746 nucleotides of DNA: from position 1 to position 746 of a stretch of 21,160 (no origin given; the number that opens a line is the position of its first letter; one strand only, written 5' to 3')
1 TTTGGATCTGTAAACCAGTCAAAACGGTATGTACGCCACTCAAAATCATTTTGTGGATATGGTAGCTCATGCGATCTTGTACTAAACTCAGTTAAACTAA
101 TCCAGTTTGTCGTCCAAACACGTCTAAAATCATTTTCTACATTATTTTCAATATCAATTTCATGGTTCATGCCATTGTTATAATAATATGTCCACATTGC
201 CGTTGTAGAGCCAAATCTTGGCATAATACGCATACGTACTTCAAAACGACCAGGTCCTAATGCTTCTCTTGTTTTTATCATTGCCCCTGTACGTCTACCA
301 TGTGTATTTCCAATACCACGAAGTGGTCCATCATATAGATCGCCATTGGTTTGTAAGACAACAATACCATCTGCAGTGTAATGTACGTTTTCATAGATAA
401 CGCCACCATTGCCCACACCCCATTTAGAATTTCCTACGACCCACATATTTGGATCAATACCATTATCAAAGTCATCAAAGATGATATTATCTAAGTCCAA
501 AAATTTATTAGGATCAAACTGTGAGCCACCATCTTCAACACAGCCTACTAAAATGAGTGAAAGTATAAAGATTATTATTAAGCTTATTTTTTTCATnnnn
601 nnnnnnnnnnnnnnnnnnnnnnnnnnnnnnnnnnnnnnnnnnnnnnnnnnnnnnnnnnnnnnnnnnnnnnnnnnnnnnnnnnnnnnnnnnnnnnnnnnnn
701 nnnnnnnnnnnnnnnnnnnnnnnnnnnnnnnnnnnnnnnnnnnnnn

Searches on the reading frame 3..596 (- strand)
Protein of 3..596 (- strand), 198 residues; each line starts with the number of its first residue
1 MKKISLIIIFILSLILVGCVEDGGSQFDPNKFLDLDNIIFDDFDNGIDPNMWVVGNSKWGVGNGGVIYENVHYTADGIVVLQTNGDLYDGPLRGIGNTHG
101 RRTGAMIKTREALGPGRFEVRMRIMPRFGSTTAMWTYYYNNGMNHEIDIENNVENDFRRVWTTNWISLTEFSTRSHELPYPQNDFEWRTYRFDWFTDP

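Call 58: search_protein_families(library=pfam, proteins=[window:3-596:-], max_evalue=0.01)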
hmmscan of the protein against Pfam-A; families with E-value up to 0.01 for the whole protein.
seq(198 aa): 1 family
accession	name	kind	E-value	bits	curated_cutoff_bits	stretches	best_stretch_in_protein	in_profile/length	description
PF00722.28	Glyco_hydro_16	-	3.1e-07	30.5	22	1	101-195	28-119/175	Glycosyl hydrolases family 16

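Call 94: search_solved_structures(query=window:3-596:-, max_evalue=1)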
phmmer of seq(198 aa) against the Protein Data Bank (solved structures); distinct sequences matched with E-value up to 1: 5.
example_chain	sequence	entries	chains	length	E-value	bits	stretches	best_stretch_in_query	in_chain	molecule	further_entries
9xkt_A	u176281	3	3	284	0.023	17.5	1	34-139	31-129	Kappa-carrageenase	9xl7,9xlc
3h0o_A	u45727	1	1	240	0.094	15.5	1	103-195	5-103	Beta-glucanase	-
1mve_A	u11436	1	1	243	0.12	15.2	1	103-195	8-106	Truncated 1,3-1,4-beta-D-glucanase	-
2r49_A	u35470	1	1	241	0.14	14.9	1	103-194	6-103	Beta-glucanase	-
1zm1_A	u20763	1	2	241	0.15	14.8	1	103-195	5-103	Beta-glucanase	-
